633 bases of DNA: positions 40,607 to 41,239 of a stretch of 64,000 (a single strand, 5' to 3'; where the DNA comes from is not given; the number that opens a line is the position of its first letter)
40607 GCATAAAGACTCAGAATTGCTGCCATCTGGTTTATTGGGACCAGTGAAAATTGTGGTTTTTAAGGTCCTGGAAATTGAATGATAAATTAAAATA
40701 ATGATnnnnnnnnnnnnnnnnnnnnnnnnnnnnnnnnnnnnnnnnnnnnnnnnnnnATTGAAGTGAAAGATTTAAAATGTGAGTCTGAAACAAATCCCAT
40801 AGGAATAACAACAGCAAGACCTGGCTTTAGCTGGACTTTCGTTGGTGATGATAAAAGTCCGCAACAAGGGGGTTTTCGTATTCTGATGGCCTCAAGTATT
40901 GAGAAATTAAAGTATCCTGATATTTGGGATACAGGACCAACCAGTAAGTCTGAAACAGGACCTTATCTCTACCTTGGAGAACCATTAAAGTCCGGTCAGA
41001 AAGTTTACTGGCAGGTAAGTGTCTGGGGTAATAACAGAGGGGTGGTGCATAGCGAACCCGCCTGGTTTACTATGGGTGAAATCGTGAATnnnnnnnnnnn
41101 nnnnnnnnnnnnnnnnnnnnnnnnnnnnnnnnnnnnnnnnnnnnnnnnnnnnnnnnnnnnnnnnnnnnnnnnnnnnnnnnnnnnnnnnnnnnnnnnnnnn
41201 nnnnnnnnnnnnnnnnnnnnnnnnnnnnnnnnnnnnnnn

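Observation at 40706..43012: Chimeric enzyme: GH78-type N-terminal module grafted onto a bacterial homolog of lysosomal galactocerebrosidase (GH59)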

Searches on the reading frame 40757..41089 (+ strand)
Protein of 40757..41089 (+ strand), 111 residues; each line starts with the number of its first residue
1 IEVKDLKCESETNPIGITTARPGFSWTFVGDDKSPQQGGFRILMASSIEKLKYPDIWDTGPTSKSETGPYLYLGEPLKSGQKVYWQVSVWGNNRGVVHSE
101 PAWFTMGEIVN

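Call 34: search_protein_representatives(protein=window:40757-41089:+)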
Query: 111 residues. Proteins with E-value up to 0.001 (for the whole library): 5348; up to 1e-10: 903; up to 1e-30: 10. The best 150 are listed.
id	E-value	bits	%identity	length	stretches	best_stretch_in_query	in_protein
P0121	1.5e-78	276.4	37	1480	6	6-92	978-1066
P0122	2.7e-68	243.3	36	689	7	6-95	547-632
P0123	4.1e-57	207.2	83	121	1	2-104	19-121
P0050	3.1e-54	197.9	74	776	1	1-111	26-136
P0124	1.8e-39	150.3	33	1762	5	8-93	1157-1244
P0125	1.4e-38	147.4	33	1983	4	5-93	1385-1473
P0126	6.0e-37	142.1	36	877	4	7-94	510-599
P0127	1.3e-33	131.4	33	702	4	5-93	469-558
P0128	1.4e-32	128.0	33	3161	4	7-91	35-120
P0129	1.1e-31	125.1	37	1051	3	5-107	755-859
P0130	5.9e-30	119.6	33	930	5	3-105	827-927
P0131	1.2e-29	118.5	69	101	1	1-77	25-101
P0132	2.6e-29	117.5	35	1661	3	6-92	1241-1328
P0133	3.3e-27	110.7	37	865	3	4-83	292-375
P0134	5.0e-25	103.7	31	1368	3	5-106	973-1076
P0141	4.5e-21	90.9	41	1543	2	8-108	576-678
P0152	7.5e-18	80.5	37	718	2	3-107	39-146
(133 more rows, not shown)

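Call 35: search_protein_families(library=pfam, proteins=[P0121, P0122, P0124, P0126, P0129, P0130, P0133, P0141, P0152], max_evalue=0.0001)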
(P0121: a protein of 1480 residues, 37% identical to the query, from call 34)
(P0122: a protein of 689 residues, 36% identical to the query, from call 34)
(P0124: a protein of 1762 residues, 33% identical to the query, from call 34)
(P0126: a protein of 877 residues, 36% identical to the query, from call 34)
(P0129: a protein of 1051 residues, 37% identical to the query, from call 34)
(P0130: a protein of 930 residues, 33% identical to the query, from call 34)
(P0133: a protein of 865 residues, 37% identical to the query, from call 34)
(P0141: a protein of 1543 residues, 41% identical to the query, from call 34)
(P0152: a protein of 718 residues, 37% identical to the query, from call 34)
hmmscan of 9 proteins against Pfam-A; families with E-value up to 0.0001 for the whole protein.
P0121 (1480 aa): 4 families
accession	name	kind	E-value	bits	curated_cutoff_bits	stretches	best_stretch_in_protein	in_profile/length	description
PF25788.1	Ig_Rha78A_N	-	1.3e-149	488.7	27.4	6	1090-1194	3-101/105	Rha78A-like, N-terminal immunoglobulin domain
PF17210.9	SdrD_B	-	3.5e-10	40.5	29.7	1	1364-1444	3-77/112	SdrD B-like domain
PF15892.11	BNR_4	-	2.9e-07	30.6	27.3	0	33-225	90-266/272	BNR repeat-containing family member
PF24489.1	Ig_J_second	-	3.4e-05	24.2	27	0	1158-1192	59-93/105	Tip attachment protein J second Ig-like domain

P0122 (689 aa): 2 families
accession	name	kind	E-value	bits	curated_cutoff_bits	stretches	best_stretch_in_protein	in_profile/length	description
PF25788.1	Ig_Rha78A_N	-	5.2e-154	502.8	27.4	6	545-643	2-100/105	Rha78A-like, N-terminal immunoglobulin domain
PF24489.1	Ig_J_second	-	3.9e-05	24.1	27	0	605-637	55-87/105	Tip attachment protein J second Ig-like domain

P0124 (1762 aa): 6 families
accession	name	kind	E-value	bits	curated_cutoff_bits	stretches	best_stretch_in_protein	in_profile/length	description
PF25788.1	Ig_Rha78A_N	-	7.9e-83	274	27.4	5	1154-1259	3-102/105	Rha78A-like, N-terminal immunoglobulin domain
PF00082.27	Peptidase_S8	-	1.3e-59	202.3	21.8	1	155-418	2-288/288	Subtilase family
PF13517.12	FG-GAP_3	-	4e-20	72.6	26.9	4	952-1016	1-60/61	FG-GAP-like repeat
PF00041.27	fn3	-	5.3e-13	49.4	25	1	1473-1551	2-75/84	Fibronectin type III domain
PF22148.1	Fervidolysin_NPro-like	-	1.8e-12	47.9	21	1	46-113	16-81/81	Fervidolysin N-terminal prodomain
PF01839.29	FG-GAP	-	1.1e-08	35.2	22.1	0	946-972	3-36/37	FG-GAP repeat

P0126 (877 aa): 2 families
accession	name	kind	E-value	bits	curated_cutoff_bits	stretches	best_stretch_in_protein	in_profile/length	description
PF25788.1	Ig_Rha78A_N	-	4.1e-71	236.4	27.4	3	507-612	2-101/105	Rha78A-like, N-terminal immunoglobulin domain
PF01839.29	FG-GAP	-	9.6e-43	143.9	22.1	6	188-226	1-37/37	FG-GAP repeat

P0129 (1051 aa): 3 families
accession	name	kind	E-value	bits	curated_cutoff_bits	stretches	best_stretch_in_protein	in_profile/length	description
PF25788.1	Ig_Rha78A_N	-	2.4e-71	237.1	27.4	3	754-859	2-102/105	Rha78A-like, N-terminal immunoglobulin domain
PF16794.11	fn3_4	-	5.7e-11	42.7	27.1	0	768-855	15-103/103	Fibronectin-III type domain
PF18984.5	DUF5717_N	-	7.6e-06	24.5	25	1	863-962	17-111/875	Family of unknown function (DUF5717)N-terminal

P0130 (930 aa): 3 families
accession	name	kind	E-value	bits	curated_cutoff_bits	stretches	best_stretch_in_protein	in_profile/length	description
PF25788.1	Ig_Rha78A_N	-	2e-79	263.1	27.4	5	209-298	2-93/105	Rha78A-like, N-terminal immunoglobulin domain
PF17957.7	Big_7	-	6.5e-09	36.7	24.1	0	527-585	8-63/70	Bacterial Ig domain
PF11992.13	TgpA_N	-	7e-07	29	30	0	79-152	233-298/333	TgpA N-terminal domain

P0133 (865 aa): 2 families
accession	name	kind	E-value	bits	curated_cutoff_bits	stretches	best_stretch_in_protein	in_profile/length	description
PF25788.1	Ig_Rha78A_N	-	4.5e-53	178.4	27.4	3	528-623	3-88/105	Rha78A-like, N-terminal immunoglobulin domain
PF13205.12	Big_5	-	2.3e-06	28.7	23.6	0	648-728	11-92/105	Bacterial Ig-like domain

P0141 (1543 aa): 3 families
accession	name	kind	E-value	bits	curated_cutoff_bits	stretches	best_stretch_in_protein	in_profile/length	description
PF25788.1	Ig_Rha78A_N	-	1.8e-45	154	27.4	2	573-679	3-104/105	Rha78A-like, N-terminal immunoglobulin domain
PF13229.12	Beta_helix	-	2.2e-28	99.3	25.9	4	115-257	33-149/158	Right handed beta helix region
PF17161.10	DUF5123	-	4e-10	41.3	35.1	0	309-409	2-104/113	Domain of unknown function (DUF5123)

P0152 (718 aa): 4 families
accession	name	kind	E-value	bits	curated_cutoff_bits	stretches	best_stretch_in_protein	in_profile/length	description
PF08531.16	Bac_rhamnosid_N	-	1.8e-60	204.2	25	1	188-362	1-171/172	Alpha-L-rhamnosidase N-terminal domain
PF25788.1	Ig_Rha78A_N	-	2e-40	137.7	27.4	1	39-148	1-104/105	Rha78A-like, N-terminal immunoglobulin domain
PF05592.18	Bac_rhamnosid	-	4.2e-22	78.4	22.2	1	372-494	2-99/102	Bacterial alpha-L-rhamnosidase concanavalin-like domain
PF17389.8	Bac_rhamnosid6H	-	1.6e-11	44.5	24.5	1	501-544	1-45/339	Bacterial alpha-L-rhamnosidase 6 hairpin glycosidase domain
